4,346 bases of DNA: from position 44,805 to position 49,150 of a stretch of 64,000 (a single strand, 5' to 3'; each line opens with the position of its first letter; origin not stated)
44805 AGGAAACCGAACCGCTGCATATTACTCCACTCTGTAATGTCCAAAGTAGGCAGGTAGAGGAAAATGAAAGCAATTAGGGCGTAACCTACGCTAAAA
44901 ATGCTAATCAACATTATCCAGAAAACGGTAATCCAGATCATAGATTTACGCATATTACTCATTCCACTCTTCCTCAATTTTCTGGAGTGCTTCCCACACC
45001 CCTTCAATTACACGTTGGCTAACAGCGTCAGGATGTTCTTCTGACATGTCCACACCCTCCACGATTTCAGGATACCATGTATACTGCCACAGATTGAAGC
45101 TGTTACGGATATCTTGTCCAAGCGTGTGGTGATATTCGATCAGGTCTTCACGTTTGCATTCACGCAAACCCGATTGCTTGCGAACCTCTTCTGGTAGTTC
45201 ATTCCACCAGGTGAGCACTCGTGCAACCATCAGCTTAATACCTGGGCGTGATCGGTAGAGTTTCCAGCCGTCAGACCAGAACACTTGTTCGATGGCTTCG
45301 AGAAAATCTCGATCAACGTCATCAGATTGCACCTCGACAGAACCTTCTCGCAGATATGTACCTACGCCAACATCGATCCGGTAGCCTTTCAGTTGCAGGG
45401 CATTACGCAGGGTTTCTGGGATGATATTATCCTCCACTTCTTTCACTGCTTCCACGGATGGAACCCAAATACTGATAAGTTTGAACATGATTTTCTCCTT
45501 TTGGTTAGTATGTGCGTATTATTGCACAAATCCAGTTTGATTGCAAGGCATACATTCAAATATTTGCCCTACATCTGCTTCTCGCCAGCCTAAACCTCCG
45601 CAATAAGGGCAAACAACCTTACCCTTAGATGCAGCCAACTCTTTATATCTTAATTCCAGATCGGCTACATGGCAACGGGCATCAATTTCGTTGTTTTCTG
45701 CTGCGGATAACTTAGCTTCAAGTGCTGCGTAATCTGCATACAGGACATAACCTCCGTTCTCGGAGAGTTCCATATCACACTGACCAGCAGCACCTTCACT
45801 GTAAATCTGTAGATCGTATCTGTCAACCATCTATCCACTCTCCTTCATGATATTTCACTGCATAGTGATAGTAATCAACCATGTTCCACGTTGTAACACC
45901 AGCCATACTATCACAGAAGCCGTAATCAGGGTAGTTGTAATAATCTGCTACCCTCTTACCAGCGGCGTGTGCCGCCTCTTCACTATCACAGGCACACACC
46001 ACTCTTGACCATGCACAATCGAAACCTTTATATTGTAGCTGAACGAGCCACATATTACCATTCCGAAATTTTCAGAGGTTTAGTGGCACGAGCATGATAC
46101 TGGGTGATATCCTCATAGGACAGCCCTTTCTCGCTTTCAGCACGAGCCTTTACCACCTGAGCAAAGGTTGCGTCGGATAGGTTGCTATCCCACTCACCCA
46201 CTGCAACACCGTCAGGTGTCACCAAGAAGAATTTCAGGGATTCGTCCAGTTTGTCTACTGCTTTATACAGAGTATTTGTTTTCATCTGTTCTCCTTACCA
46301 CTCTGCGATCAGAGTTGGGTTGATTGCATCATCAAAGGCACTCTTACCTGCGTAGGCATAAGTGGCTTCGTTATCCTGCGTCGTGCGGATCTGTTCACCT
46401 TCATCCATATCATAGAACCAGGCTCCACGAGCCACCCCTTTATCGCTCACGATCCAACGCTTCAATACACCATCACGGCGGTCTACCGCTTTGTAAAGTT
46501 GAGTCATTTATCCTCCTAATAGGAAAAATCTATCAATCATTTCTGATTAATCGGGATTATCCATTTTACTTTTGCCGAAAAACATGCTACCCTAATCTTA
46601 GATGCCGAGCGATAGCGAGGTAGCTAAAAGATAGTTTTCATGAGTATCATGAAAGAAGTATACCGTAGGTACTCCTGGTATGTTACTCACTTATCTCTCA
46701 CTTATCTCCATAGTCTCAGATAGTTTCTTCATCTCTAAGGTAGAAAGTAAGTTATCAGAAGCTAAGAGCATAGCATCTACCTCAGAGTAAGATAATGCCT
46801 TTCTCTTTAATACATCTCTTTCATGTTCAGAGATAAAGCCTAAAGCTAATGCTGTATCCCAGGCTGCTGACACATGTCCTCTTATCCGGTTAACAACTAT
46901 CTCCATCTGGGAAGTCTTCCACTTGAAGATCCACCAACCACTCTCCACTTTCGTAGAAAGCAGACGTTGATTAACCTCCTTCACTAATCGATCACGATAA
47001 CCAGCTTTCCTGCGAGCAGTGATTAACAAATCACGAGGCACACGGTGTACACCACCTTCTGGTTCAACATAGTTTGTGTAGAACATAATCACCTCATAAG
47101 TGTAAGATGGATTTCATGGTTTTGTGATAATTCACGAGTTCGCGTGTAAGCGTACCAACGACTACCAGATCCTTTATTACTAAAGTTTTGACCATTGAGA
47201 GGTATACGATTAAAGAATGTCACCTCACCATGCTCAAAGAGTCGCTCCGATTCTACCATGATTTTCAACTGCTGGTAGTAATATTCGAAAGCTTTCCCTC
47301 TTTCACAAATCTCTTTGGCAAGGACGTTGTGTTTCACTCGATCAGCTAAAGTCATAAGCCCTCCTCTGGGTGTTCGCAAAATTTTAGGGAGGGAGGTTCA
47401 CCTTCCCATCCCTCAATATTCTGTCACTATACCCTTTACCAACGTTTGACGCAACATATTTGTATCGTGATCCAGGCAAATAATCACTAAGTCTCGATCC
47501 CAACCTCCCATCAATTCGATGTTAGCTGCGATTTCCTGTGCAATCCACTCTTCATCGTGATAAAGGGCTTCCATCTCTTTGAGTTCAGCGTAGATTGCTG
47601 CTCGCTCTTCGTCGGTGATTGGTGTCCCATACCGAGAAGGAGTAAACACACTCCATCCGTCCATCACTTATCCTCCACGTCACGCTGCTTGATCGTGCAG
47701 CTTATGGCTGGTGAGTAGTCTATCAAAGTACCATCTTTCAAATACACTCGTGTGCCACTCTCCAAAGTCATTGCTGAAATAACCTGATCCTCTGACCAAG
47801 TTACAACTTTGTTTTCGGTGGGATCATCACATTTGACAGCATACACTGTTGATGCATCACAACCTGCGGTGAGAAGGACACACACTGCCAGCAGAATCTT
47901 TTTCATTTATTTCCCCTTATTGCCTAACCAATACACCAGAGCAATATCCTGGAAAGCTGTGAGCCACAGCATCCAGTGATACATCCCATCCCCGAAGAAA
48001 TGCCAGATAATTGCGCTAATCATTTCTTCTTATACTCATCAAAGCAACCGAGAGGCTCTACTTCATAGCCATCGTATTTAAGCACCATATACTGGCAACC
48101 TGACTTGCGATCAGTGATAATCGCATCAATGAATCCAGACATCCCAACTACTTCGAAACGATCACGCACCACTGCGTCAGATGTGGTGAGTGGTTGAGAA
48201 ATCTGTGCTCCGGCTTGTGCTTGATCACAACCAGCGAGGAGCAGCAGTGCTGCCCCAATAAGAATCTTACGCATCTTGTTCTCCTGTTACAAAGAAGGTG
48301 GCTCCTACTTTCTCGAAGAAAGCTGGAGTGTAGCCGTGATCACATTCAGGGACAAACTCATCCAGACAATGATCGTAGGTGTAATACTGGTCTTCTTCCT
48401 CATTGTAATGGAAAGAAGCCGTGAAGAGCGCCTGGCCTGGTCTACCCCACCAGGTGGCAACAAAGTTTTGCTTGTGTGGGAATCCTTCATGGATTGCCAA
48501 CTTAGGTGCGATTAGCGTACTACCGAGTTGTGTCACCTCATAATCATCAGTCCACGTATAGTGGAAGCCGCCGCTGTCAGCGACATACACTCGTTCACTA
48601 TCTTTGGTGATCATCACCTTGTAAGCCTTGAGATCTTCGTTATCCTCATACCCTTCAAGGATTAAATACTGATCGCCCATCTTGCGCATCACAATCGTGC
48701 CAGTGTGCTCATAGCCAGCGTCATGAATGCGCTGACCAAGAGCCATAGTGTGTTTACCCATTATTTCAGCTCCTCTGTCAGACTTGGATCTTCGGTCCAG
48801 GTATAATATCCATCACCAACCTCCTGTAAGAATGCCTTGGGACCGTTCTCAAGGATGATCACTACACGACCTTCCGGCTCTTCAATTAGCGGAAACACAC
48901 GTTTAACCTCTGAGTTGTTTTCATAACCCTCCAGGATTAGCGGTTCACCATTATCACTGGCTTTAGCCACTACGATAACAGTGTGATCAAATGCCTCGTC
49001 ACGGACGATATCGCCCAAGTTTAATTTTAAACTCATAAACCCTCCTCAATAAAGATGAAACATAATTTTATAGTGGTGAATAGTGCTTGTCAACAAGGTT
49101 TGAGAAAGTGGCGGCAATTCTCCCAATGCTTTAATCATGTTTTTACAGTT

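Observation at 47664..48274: Two phage-encoded lipoproteins, candidate superinfection-exclusion or receptor-masking factors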

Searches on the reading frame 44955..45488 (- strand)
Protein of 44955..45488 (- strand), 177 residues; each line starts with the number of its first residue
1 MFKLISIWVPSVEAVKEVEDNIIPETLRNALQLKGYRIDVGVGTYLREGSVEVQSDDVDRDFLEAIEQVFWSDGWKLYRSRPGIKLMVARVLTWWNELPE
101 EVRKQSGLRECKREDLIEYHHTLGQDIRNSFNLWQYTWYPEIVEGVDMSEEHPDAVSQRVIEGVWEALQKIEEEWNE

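Call 85: search_protein_families(library=pfam, proteins=[window:44955-45488:-], max_evalue=0.001)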
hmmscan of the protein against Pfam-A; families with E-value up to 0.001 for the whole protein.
window:44955-45488:- (177 aa): 1 family
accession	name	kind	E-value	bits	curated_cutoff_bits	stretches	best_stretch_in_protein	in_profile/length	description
PF20594.3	DUF6794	-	1.1e-06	28.9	27.1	1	106-168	22-83/83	Domain of unknown function (DUF6794)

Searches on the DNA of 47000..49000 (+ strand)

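Call 3: search_dna_similar(query=window:47000-49000:+, collection=phages, mode=near, max_rows=25)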
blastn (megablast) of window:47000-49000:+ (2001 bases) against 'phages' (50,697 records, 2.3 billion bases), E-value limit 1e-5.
No match.

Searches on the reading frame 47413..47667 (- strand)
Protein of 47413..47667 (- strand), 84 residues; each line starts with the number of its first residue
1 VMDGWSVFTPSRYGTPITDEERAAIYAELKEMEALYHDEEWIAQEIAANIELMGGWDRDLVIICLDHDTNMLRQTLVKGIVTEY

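Call 4: search_protein_families(library=phrogs, proteins=[window:47413-47667:-], max_evalue=0.01)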
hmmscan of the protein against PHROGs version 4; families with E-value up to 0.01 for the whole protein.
window:47413-47667:- (84 aa): 1 family
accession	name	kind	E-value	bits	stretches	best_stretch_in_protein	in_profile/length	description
phrog_17168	-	unknown function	1.7e-16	61.2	1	7-81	3-78/81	-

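Call 5: search_protein_families(library=pfam, proteins=[window:47413-47667:-], max_evalue=0.1)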
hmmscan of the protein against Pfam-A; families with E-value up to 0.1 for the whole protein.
window:47413-47667:- (84 aa): 1 family
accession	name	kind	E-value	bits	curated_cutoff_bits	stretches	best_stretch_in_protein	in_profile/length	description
PF04391.17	DUF533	-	0.068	13.2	29.6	1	17-50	87-120/178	Protein of unknown function (DUF533)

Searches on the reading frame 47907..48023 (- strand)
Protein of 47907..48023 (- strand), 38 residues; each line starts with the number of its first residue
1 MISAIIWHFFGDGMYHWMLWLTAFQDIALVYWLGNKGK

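Call 4: search_protein_families(library=phrogs, proteins=[window:47907-48023:-], max_evalue=0.01)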
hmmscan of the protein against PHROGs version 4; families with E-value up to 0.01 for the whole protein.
window:47907-48023:- (38 aa): 0 families

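Call 5: search_protein_families(library=pfam, proteins=[window:47907-48023:-], max_evalue=0.1)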
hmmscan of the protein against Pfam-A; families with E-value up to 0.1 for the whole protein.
window:47907-48023:- (38 aa): 0 families

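Call 68: search_protein_families(library=ncbifam, proteins=[window:47910-48023:-], max_evalue=1)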
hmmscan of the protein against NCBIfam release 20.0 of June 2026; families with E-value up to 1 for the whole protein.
window:47910-48023:- (38 aa): 0 families

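Call 69: search_protein_families(library=padloc, proteins=[window:47910-48023:-], max_evalue=1)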
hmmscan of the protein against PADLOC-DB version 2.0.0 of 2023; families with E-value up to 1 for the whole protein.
window:47910-48023:- (38 aa): 0 families

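Call 86: search_dna_similar(query=window:47910-48023:-, collection=phages, mode=protein, max_evalue=1, max_rows=20)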
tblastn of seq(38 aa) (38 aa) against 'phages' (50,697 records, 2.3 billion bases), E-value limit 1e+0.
Records with a match: 25; places in all: 25; records where one place covers at least 80% of the query: 25.
Best place of each record, by identity: <60% 25.
By first word of the organism name: Pseudomonas 24; Salmonella 1.
By host as written in the record: Pseudomonas aeruginosa 16; - 4; Salmonella enterica 1; Pseudomonas aeruginosa 37 1; Pseudomonas aeruginosa ST773 (NDM-1-producing) 1; Pseudomonas aeruginosa strain 3-38 1; Pseudomonas aeruginosa PA14 1.
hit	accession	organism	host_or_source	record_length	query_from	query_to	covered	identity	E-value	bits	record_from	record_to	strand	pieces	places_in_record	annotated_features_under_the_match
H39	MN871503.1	Salmonella virus SeLz-2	Salmonella enterica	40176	1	37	97%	40.5%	8e-1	30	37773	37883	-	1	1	record has no annotation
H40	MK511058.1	Pseudomonas phage vB_Pae_CF53b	Pseudomonas aeruginosa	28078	3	33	82%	31.7%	7e-1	31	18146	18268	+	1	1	hypothetical protein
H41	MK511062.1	Pseudomonas phage vB_Pae_CF127b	Pseudomonas aeruginosa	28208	3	33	82%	31.7%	7e-1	31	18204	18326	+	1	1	hypothetical protein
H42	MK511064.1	Pseudomonas phage vB_Pae_BR58a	Pseudomonas aeruginosa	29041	3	33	82%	31.7%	7e-1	31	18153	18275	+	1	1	hypothetical protein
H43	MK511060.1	Pseudomonas phage vB_Pae_CF118c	Pseudomonas aeruginosa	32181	3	33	82%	31.7%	7e-1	31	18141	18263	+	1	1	hypothetical protein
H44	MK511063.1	Pseudomonas phage vB_Pae_CF177a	Pseudomonas aeruginosa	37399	3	33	82%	31.7%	7e-1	31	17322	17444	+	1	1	hypothetical protein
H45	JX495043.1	Pseudomonas phage JBD67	-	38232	3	33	82%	31.7%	7e-1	31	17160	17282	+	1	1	PF06074 family protein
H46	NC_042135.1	Pseudomonas phage JBD67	-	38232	3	33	82%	31.7%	7e-1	31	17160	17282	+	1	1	portal protein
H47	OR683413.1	Pseudomonas phage Rashabar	Pseudomonas aeruginosa 37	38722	3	33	82%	31.7%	7e-1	31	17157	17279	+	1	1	hypothetical protein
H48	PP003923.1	Pseudomonas phage vB_Pae_U11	Pseudomonas aeruginosa ST773 ...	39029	3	33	82%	31.7%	7e-1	31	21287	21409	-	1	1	portal protein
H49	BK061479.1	Pseudomonas phage vB_PaeS-D14F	Pseudomonas aeruginosa strain 3-38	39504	3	33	82%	31.7%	7e-1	31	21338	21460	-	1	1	Phage protein Mup29, H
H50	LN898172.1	Pseudomonas phage vB_PaeS_PM105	Pseudomonas aeruginosa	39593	3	33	82%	31.7%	7e-1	31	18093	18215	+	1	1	PM105_32: putative portal protein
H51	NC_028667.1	Pseudomonas phage vB_PaeS_PM105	Pseudomonas aeruginosa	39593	3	33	82%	31.7%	7e-1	31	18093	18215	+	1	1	PM105_32: portal protein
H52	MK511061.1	Pseudomonas phage vB_Pae_CF125a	Pseudomonas aeruginosa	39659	3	33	82%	31.7%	7e-1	31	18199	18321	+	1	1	hypothetical protein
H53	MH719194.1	Pseudomonas phage Ps60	Pseudomonas aeruginosa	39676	3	33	82%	31.7%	7e-1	31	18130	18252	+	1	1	portal protein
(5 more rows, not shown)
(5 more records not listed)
